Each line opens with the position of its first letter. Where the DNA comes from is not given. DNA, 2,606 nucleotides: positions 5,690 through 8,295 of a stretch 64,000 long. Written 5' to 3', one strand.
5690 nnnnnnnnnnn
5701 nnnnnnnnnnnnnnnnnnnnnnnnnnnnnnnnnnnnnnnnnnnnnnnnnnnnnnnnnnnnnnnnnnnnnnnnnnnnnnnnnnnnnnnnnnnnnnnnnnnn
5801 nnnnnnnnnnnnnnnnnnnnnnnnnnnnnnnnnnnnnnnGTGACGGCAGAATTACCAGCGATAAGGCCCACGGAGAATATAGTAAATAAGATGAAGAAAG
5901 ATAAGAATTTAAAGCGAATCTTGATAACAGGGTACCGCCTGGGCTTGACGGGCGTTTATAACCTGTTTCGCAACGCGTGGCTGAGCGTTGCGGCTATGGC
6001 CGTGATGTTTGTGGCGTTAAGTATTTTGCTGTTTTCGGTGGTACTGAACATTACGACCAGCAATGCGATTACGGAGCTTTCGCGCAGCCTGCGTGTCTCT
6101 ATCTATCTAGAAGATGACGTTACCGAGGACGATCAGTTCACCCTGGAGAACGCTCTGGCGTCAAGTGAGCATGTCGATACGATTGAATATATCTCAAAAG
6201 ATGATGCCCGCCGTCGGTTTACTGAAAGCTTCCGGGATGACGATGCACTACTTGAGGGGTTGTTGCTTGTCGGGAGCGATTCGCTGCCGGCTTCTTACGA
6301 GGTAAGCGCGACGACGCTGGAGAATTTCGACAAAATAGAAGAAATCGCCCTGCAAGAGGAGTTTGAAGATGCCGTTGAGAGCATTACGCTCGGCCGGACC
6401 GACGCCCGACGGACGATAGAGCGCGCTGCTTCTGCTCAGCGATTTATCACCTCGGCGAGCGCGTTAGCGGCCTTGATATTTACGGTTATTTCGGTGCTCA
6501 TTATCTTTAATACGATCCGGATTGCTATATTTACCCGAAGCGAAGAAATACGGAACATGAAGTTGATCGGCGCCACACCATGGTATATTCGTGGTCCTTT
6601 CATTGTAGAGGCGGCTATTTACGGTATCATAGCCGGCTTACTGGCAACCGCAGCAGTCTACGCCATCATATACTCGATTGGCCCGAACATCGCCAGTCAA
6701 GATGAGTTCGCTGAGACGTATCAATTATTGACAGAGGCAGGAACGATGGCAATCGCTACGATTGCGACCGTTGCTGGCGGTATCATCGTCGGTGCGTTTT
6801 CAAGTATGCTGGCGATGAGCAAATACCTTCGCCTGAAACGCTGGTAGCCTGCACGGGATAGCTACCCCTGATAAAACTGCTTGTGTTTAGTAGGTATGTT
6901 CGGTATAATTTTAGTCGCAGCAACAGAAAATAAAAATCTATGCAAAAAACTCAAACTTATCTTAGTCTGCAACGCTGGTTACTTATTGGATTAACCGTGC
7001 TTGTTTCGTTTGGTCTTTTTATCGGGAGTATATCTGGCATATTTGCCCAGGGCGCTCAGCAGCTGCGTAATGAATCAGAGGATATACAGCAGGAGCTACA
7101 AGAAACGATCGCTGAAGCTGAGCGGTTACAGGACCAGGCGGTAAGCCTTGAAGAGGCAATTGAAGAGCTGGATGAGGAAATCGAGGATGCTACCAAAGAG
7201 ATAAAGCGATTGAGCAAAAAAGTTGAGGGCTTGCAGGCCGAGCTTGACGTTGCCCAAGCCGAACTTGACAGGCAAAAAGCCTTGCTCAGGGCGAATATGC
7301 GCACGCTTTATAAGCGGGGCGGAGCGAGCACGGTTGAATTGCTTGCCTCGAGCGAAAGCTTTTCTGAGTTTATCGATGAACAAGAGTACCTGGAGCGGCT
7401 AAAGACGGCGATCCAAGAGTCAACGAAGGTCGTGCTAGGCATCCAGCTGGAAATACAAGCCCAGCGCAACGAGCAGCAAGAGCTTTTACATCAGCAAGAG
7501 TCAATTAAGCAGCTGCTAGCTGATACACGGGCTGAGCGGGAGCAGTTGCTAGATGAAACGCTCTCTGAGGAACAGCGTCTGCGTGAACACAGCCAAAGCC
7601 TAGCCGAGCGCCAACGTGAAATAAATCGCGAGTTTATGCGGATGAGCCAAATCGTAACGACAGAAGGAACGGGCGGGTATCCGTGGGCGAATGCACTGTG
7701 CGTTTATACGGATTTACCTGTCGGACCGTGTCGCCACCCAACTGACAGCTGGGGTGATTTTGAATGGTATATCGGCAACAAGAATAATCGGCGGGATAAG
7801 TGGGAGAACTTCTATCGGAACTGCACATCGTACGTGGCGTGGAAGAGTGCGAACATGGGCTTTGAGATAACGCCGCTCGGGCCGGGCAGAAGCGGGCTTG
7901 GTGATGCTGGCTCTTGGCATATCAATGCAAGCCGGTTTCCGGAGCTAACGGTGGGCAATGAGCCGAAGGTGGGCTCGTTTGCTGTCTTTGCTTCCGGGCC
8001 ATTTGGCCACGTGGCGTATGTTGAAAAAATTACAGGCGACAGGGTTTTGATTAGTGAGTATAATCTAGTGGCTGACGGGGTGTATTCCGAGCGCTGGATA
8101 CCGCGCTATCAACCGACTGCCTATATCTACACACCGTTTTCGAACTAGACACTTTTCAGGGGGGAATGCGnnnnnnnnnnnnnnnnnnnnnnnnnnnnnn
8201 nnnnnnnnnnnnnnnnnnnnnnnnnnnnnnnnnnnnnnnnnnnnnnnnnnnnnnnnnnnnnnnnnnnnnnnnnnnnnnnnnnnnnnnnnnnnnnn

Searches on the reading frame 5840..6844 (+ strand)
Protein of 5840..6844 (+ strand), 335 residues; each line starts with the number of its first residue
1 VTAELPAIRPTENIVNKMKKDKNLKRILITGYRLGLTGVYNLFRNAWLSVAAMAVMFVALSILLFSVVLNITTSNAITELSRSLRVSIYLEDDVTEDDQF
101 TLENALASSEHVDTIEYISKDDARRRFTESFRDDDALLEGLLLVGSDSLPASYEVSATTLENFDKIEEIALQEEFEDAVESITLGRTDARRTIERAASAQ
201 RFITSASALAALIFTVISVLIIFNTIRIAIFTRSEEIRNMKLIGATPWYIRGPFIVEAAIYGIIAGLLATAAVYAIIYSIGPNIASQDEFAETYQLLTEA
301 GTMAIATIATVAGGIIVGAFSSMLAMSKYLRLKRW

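Call 15: search_protein_families(library=pfam, proteins=[window:5840-6844:+], max_evalue=0.01)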
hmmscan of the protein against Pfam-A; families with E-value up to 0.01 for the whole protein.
window:5840-6844:+ (335 aa): 2 families
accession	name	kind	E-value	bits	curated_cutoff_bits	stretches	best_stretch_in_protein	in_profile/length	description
PF18075.7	FtsX_ECD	-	3.9e-15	56.6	23.5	1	85-168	2-85/96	FtsX extracellular domain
PF02687.27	FtsX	-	5.2e-15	56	25.5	1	209-331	2-117/120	FtsX-like permease C-terminal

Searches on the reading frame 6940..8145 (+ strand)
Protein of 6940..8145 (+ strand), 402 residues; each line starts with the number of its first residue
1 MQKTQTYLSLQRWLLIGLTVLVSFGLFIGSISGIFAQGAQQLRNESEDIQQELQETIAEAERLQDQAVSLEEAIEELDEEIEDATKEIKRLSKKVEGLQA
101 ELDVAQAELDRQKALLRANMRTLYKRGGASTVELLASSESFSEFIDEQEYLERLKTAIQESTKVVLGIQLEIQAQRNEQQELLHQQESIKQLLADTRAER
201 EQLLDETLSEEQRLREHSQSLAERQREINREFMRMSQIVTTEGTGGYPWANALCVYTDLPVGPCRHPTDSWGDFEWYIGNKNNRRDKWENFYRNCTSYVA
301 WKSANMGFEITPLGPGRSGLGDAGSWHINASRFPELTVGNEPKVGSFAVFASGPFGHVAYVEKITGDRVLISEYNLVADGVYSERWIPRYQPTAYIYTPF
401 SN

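Call 3: search_protein_families(library=pfam, proteins=[window:6940-8145:+], max_evalue=1)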
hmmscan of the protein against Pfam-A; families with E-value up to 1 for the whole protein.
window:6940-8145:+ (402 aa): 21 families
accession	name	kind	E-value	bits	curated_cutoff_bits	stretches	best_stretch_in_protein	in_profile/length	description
PF05257.22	CHAP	-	2.5e-15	57.2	26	1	288-375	4-81/81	CHAP domain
PF11932.13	DUF3450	-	1.1e-05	25.3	32.6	1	31-114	10-93/241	Protein of unknown function (DUF3450)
PF24568.1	CC_PcsB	-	0.00037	20.7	27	1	105-154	4-54/75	Peptidoglycan hydrolase PcsB, coiled-coil domain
PF08647.16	BRE1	-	0.00044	20.7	27.9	1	43-116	2-75/95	BRE1 E3 ubiquitin ligase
PF05615.18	THOC7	-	0.0016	19.2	28.7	1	39-114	40-115/136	Tho complex subunit 7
PF01920.25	Prefoldin_2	-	0.0029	18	27.6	1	69-110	59-100/106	Prefoldin subunit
PF15739.10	TSNAXIP1_N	-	0.0049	17.6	27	1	40-103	45-108/111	Translin-associated factor X-interacting N-terminus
PF07200.18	Mod_r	-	0.0073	16.7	30.1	1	44-146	26-130/146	Modifier of rudimentary (Mod(r)) protein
PF06009.19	Laminin_II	-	0.013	16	33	1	39-116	12-88/138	Laminin Domain II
PF12329.13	TMF_DNA_bd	-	0.018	15.4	35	1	52-112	13-73/74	TATA element modulatory factor 1 DNA binding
PF09738.14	LRRFIP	-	0.033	13.9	28.2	1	55-232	115-284/300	LRRFIP family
PF17675.6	APG6_N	-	0.043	14.7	45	1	40-114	49-123/132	Apg6 coiled-coil region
PF11155.13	DUF2935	-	0.064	14.2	24.4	1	31-98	21-91/121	Domain of unknown function (DUF2935)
PF02960.20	K1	-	0.11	13.1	27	1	5-56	51-102/120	K1 glycoprotein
PF20705.2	DUF6821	-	0.19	12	27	1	4-74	82-152/174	Family of unknown function (DUF6821)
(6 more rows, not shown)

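Call 4: search_protein_families(library=ncbifam, proteins=[window:6940-8145:+], max_evalue=1)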
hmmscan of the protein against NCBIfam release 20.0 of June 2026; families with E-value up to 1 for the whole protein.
window:6940-8145:+ (402 aa): 28 families (the best 25 are shown)
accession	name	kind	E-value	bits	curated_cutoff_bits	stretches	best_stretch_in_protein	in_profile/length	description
NF052572.1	PtdglycHdlsScrM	equivalog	2.4e-13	49.8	400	1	281-396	51-169/373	peptidoglycan hydrolase ScrM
NF046104.1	PptglHdxlasePcsB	equivalog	7.4e-11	41.9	450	2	321-393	319-390/400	peptidoglycan hydrolase PcsB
NF006362.0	PRK08581.1-4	equivalog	1.9e-06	27.2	620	1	292-387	432-527/541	amidase domain-containing protein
NF006360.0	PRK08581.1-2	equivalog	2e-05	23.2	605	1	295-387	603-695/709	amidase domain-containing protein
TIGR02168.1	SMC_prok_B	equivalog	3.3e-05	21.8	567.35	1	40-234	738-932/1181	chromosome segregation protein SMC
NF006359.0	PRK08581.1-1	equivalog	8.7e-05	21.4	798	1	293-387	511-605/619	amidase domain-containing protein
NF008644.1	PRK11637.1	equivalog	0.00034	19.7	270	1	46-226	10-197/385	murein hydrolase activator EnvC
NF006361.0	PRK08581.1-3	equivalog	0.00035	19.1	839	1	351-389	601-639/652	amidase domain-containing protein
NF033928.1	alph_xenorhab_A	subfamily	0.00039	19.8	125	1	15-92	215-289/339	alpha-xenorhabdolysin family binary toxin subunit A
NF045487.1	ASRP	equivalog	0.0026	16.4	300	1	41-122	359-444/593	archaea-specific SMC-related protein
TIGR02169.1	SMC_prok_A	equivalog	0.0076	14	729.4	1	40-235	241-433/1165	chromosome segregation protein SMC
NF040738.1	nickel_Mua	equivalog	0.0096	16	75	1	31-114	19-102/185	nickel-binding protein Mua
NF038218.1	IcmG_DotF_IVB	equivalog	0.015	15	200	1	38-99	132-193/266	type IVB secretion system protein IcmG/DotF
NF052533.1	SurfProtOspCBorb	equivalog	0.04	13.9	300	1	68-146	112-189/211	outer surface protein OspC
NF040576.1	T2SS_GspM_XpsM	equivalog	0.043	13.5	60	1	12-73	1-61/180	type II secretion system protein GspM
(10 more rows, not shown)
